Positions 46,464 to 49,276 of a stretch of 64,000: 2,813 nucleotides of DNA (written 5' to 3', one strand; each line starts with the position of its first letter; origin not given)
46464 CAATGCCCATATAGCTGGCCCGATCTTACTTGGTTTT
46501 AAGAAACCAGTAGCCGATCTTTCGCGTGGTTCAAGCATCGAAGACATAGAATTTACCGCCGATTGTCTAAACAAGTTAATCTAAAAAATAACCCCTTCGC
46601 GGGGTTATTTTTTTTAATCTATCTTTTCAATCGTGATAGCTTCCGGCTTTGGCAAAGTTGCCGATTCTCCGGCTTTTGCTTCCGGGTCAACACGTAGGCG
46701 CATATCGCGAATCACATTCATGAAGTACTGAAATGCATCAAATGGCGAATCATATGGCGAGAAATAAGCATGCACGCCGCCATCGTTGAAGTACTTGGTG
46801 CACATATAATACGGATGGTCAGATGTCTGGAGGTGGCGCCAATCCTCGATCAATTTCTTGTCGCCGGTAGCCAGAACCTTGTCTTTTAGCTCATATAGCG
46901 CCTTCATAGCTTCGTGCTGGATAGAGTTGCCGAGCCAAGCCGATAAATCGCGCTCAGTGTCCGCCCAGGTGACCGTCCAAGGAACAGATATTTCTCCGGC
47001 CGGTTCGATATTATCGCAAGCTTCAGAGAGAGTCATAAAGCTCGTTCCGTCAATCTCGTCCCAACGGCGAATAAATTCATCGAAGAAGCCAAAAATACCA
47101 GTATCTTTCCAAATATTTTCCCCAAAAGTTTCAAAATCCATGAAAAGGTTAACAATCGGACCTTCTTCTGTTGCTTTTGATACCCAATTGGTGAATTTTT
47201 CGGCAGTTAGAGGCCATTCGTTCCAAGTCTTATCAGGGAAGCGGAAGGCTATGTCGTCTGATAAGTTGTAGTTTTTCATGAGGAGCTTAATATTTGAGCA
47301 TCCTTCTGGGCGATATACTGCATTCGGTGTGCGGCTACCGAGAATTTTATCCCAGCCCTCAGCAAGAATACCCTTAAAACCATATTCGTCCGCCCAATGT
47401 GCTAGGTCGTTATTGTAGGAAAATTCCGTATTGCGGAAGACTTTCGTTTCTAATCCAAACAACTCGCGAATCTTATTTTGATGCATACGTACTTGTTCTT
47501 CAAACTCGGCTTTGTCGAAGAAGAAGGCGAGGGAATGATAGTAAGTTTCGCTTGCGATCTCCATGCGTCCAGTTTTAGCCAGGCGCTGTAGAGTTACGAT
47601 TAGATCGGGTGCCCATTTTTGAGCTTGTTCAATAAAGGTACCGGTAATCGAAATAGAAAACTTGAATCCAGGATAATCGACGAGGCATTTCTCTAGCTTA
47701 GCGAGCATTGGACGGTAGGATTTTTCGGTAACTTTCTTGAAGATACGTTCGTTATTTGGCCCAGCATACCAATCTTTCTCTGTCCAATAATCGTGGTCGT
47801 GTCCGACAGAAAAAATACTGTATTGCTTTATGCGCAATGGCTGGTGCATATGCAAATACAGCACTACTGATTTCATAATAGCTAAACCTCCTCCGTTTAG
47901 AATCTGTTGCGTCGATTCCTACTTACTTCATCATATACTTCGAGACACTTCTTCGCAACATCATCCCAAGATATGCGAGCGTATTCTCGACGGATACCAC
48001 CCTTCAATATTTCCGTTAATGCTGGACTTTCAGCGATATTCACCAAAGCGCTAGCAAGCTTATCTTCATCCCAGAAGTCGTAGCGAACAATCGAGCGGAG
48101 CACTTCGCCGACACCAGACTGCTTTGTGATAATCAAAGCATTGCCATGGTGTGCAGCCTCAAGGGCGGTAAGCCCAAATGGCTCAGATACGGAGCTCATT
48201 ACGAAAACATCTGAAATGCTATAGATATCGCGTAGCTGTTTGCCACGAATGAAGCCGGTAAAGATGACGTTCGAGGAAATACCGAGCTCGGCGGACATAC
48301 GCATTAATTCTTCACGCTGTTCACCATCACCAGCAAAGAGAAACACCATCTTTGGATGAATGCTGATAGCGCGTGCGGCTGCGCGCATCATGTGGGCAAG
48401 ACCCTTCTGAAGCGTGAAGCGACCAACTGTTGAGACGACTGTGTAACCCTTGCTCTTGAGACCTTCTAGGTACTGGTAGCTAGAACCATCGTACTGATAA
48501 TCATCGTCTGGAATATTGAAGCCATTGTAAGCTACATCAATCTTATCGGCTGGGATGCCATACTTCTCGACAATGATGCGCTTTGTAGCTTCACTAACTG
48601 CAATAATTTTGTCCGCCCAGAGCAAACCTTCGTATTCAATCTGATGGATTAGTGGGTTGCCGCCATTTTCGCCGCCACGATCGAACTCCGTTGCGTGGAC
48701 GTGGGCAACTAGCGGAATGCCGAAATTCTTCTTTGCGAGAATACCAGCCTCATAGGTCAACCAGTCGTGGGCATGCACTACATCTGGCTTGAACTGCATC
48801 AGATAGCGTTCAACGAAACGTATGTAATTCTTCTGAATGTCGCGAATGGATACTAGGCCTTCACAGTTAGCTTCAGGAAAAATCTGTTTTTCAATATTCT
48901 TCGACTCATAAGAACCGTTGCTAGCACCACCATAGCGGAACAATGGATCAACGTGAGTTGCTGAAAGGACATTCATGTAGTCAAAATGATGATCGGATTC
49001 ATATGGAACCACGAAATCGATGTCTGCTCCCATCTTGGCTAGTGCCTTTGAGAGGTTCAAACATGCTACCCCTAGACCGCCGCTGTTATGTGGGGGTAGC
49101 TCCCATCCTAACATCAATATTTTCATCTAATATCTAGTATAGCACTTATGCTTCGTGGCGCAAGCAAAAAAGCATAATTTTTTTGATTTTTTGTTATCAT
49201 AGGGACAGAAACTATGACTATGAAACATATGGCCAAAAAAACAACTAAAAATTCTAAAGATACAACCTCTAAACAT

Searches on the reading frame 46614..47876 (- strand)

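Call 48: search_protein_families(library=pfam, proteins=[window:46614-47876:-], max_evalue=0.0001)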
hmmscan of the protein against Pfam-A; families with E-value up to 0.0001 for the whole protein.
window:46614-47876:- (420 aa): 2 families
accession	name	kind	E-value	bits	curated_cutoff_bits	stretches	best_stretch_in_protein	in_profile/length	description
PF03065.20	Glyco_hydro_57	-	1.8e-66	224.8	21.2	1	5-299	1-291/291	Glycosyl hydrolase family 57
PF01522.26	Polysacc_deac_1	-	1.9e-06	28.3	23.1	1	93-168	48-122/124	Polysaccharide deacetylase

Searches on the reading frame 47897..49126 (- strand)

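Call 48: search_protein_families(library=pfam, proteins=[window:47897-49126:-], max_evalue=0.0001)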
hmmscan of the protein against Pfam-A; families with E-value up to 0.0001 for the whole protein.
window:47897-49126:- (409 aa): 6 families
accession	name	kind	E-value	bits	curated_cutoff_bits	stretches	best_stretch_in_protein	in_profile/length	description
PF13439.12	Glyco_transf_4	-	6.1e-28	98.4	28.5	1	16-204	2-167/170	Glycosyltransferase Family 4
PF00534.26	Glycos_transf_1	-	2.4e-25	89.5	26.4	1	224-345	11-133/172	Glycosyl transferases group 1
PF13692.12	Glyco_trans_1_4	-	1.7e-21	77.4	27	1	230-364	3-139/142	Glycosyl transferases group 1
PF13579.12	Glyco_trans_4_4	-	5.6e-20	72.7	29.7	1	16-202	1-158/158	Glycosyl transferase 4-like domain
PF08323.17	Glyco_transf_5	-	1.2e-18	68.1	22.7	1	2-189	1-228/239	Starch synthase catalytic domain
PF20706.3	GT4-conflict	-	1.5e-11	44.3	26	1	233-348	202-325/385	Family 4 Glycosyltransferase in conflict systems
